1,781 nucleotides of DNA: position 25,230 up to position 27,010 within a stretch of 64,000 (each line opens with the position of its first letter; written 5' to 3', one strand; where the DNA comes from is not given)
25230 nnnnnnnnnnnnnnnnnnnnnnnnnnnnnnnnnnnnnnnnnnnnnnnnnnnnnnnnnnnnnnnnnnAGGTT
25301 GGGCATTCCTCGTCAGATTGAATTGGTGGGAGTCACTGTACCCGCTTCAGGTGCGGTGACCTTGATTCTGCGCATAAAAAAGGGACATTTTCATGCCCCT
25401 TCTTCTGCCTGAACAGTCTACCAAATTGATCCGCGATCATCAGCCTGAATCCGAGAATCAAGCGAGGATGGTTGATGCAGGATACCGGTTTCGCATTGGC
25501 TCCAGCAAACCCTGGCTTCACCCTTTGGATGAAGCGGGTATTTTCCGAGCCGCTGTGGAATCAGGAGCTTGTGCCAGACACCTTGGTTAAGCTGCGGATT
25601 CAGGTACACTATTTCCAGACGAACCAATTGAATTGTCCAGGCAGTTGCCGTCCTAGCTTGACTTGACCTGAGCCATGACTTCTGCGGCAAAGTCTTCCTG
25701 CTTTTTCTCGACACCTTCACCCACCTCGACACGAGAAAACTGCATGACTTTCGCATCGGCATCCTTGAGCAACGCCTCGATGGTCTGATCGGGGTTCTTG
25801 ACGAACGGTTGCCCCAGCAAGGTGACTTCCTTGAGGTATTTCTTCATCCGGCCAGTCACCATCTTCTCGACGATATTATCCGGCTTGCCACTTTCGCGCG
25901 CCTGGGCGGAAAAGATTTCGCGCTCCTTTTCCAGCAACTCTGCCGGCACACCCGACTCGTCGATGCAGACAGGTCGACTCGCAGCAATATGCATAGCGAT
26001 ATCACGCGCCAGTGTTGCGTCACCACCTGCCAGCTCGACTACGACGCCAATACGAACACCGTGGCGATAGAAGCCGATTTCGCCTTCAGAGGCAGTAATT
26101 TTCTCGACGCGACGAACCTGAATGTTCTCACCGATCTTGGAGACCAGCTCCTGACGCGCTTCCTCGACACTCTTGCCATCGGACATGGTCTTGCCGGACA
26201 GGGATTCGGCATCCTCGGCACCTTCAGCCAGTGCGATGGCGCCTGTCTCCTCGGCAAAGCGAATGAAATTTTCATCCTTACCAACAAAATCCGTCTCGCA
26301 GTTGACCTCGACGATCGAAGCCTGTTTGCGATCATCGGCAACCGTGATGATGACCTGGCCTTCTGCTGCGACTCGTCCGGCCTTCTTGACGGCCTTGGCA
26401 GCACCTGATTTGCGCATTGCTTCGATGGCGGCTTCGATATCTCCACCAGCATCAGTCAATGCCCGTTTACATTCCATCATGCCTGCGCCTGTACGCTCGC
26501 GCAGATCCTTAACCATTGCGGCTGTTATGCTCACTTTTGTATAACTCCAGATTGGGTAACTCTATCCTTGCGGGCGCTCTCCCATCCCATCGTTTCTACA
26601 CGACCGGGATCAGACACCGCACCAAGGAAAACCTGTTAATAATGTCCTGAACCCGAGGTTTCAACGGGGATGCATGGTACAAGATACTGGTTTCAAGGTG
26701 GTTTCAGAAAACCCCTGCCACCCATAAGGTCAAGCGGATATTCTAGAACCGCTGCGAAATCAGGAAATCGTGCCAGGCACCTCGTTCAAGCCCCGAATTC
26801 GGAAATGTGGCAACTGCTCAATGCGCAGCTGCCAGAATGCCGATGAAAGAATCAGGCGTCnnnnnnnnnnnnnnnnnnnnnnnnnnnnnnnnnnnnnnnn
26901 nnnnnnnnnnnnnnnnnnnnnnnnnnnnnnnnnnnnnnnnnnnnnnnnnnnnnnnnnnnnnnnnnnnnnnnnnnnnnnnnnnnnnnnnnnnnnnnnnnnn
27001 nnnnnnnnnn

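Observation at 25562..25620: Roughly 54-nt conserved intergenic element in three copies, each just 3' of a gene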

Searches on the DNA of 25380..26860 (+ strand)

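Call 53: search_rna_families(source=window, start=25380, end=26860, threshold=evalue, max_evalue=10)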
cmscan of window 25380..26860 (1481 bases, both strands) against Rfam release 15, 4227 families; matches with E-value up to 10: 2.
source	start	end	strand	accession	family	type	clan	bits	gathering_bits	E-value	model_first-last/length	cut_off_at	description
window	26681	26769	+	RF00074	mir-29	Gene; miRNA;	-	21.3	46.7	0.17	1-70/70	no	mir-29 microRNA precursor family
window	26691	26756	-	RF03963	mir-2996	Gene; miRNA;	-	18.1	100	1.3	1-72/72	no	mir-2996 microRNA precursor family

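Call 76: build_rna_model(alignment_id=A2, structure=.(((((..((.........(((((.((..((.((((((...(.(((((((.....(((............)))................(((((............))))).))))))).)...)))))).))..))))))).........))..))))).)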
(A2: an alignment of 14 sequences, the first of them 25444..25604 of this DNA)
Model R1 built from alignment A2 (14 sequences, 161 columns); structure: as given.
model positions 160; base pairs 38; branch points 1; effective number of sequences 1.38; information 0.589 bits per position. Calibrated on 0.2 Mb of random sequence (short: E-values are rough).
structure used (alignment columns):
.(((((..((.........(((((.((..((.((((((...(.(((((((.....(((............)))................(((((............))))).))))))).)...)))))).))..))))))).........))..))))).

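Call 77: search_with_rna_model(model_id=R1, source=window, filters=off, max_evalue=10)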
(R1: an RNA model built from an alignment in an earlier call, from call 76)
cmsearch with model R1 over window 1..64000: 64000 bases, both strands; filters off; matches with E-value up to 10: 57.
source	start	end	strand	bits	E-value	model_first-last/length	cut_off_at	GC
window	25444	25604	+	167.7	5.4e-41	1-160/160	no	0.54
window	26646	26803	+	149.9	1.8e-36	1-160/160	no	0.52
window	45072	45231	+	130.5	1.7e-31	1-160/160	no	0.49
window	26646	26803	-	68.1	1.3e-15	1-160/160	no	0.52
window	25444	25604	-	59.2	2.5e-13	1-160/160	no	0.54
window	45072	45231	-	46.5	4.2e-10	1-160/160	no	0.49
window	42133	42163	+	17.8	0.0084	1-160/160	no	0.48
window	42133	42163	-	15.2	0.04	1-160/160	no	0.48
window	37077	37097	+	13.9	0.083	1-160/160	no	0.52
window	2052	2104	+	13.7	0.097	1-160/160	no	0.53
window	2052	2104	-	13.1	0.13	1-160/160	no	0.53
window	37077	37097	-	12.7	0.18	1-160/160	no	0.52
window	45807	45834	-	10.6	0.59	1-160/160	no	0.57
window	45807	45834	+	9.7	1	1-160/160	no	0.57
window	46853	46908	-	8.9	1.6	1-160/160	no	0.54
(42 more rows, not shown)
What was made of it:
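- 26646..26803 (+): Copy w2, full length (158 nt), in the rpsB-tsf spacer. It is flanked by a perfect 5-bp target-site duplication, AATGT (26641-26645 and 26804-26808). CM score 149.9 bits (call 77).
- Checked: The covariance model gives E = 1e-31 to 1e-41 (call 77).
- Three CM hits have E <= 0.1, where about 0.1 is expected (call 77).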

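Call 84: search_dna_similar(query=window:25444-25604:+, collection=phages, mode=distant, max_evalue=0.01, max_rows=5)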
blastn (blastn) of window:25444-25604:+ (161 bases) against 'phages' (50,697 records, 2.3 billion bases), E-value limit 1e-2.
No match.

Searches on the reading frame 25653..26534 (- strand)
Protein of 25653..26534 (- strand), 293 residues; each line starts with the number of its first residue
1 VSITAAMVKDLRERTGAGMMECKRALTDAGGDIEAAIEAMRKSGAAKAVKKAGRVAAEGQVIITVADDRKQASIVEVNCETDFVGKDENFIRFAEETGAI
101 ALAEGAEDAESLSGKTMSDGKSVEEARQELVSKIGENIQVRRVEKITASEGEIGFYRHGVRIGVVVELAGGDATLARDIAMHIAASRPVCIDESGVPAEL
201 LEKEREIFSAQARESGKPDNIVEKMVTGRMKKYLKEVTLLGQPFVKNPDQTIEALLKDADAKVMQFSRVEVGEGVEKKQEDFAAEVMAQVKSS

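Call 29: find_encoding_contigs(protein=window:25653-26534:-, flank=3000, max_places=6)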
Protein window:25653-26534:- (293 aa): no gene with exactly this product is on record in the collection.

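Call 32: find_encoding_contigs(protein=window:25656-26534:-, flank=4000, max_places=6)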
Protein seq(293 aa) (293 aa): no gene with exactly this product is on record in the collection.

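Call 42: find_homologous_proteins(query=window:25653-26531:-, max_evalue=1e-60)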
Query window:25653-26531:- (292 aa): 7806 proteins with E <= 1e-60 among 8000 candidates; the best 120 are listed.
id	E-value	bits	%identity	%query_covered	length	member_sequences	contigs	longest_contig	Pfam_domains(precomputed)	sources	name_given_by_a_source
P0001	1.1e-175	600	100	100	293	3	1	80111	PF00889.26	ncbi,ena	-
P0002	3.5e-151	520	85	99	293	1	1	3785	PF00889.26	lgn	-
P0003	4.0e-151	520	86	99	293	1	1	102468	PF00889.26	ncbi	-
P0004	4.1e-151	520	86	100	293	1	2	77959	PF00889.26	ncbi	-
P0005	1.4e-150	518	85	99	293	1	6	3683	PF00889.26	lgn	-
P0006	3.4e-150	517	85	99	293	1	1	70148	PF00889.26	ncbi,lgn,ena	-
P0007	3.4e-150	517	85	99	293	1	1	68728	PF00889.26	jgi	-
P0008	1.4e-149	514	84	99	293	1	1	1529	PF00889.26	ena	-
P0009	2.8e-149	514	84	100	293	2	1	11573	PF00889.26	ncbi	-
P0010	5.2e-149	513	85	100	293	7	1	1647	PF00889.26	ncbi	-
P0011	1.0e-147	508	84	100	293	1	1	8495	PF00889.26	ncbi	-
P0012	2.1e-147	507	85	98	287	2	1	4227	PF00889.26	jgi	-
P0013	1.6e-146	505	84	100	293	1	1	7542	PF00889.26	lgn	-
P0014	5.3e-136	470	77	100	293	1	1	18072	PF00889.26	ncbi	-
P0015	7.2e-132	457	74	100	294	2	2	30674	PF00889.26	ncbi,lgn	ncbi:MAG: translation elongation factor Ts [Thiotrichales bacterium]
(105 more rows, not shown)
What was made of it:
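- Tried and rejected: The nearest named Tsf proteins are from a Thiotrichales MAG (74%) and Allochromatium (67%) (call 42).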

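Call 43: find_encoding_contigs(protein=P0001, flank=2500, max_places=3)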
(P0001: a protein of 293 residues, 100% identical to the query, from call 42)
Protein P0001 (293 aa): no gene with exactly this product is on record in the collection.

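Call 44: find_encoding_contigs(protein=P0003, flank=2500, max_places=3)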
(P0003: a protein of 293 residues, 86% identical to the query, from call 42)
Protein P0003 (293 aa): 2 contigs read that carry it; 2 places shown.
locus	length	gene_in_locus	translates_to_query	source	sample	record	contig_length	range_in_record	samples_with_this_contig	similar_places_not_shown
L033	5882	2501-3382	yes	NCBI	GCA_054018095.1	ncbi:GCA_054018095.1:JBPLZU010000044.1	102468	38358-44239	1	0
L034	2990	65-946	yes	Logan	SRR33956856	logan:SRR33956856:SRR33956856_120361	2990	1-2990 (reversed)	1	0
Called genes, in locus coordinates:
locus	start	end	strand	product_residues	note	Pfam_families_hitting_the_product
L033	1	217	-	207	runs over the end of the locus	PF04403:PqiA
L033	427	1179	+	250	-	-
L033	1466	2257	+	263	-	PF00318:Ribosomal_S2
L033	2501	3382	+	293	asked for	PF00889:EF_TS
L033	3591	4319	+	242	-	PF00696:AA_kinase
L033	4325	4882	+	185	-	PF01765:RRF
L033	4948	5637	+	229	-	PF01255:Prenyltransf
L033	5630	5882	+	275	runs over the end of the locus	PF01148:CTP_transf_1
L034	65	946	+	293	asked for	PF00889:EF_TS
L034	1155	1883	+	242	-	PF00696:AA_kinase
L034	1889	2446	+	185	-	PF01765:RRF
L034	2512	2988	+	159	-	?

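Call 45: find_encoding_contigs(protein=P0004, flank=2500, max_places=3)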
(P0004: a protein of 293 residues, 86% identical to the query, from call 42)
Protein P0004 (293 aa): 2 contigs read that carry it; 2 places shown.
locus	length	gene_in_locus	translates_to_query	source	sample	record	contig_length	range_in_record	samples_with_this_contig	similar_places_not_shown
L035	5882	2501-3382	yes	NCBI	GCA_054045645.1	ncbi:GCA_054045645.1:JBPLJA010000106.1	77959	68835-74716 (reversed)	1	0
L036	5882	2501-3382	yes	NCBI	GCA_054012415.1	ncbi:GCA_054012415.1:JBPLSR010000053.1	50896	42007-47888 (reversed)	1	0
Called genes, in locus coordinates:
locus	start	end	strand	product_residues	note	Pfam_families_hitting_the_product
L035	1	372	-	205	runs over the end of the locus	PF04403:PqiA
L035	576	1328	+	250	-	-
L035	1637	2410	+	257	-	PF00318:Ribosomal_S2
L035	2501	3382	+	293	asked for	PF00889:EF_TS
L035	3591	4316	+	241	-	PF00696:AA_kinase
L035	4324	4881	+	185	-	PF01765:RRF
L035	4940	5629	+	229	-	PF01255:Prenyltransf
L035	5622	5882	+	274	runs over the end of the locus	PF01148:CTP_transf_1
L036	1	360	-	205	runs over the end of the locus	PF04403:PqiA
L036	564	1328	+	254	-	-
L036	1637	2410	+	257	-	PF00318:Ribosomal_S2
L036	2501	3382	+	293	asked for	PF00889:EF_TS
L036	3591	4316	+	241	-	PF00696:AA_kinase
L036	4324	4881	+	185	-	PF01765:RRF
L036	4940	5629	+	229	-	PF01255:Prenyltransf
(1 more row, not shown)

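Call 46: find_encoding_contigs(protein=P0006, flank=2500, max_places=3)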
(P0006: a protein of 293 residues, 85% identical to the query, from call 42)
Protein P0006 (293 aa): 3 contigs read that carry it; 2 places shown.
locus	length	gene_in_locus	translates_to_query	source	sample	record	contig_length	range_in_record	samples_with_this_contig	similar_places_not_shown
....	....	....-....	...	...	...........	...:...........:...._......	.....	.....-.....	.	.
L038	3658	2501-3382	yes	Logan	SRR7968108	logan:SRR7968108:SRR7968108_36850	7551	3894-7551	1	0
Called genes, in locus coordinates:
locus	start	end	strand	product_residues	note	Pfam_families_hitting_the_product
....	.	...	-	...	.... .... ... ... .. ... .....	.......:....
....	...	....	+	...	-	-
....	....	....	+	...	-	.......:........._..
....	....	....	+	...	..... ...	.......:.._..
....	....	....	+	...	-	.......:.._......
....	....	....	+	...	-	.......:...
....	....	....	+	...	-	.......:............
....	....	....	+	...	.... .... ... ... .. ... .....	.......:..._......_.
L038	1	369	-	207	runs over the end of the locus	PF04403:PqiA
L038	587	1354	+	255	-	-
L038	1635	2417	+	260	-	PF00318:Ribosomal_S2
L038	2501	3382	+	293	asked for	PF00889:EF_TS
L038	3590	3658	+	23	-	?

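Call 69: list_cluster_members(proteins=[P0001, P0003, P0004, P0014])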
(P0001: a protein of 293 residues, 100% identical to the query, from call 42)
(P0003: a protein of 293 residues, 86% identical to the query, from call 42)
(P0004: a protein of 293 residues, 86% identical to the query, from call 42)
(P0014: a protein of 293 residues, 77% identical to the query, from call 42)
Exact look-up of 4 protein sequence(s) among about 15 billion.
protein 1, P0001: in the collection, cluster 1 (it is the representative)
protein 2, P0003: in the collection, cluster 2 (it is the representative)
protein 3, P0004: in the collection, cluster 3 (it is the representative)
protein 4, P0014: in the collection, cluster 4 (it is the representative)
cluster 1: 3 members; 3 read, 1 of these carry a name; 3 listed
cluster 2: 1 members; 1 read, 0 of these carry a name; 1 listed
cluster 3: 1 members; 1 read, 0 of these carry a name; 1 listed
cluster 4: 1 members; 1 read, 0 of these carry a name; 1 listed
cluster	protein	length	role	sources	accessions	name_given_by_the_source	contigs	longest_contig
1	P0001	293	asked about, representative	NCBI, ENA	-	-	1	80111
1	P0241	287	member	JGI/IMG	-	elongation factor Ts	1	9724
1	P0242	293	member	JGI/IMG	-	-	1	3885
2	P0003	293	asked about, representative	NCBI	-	-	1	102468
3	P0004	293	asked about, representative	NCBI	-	-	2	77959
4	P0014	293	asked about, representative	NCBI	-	-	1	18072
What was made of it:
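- Tried and rejected: Not on record, so the source contig and organism name were not recovered (calls 29, 32, 43, 69).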
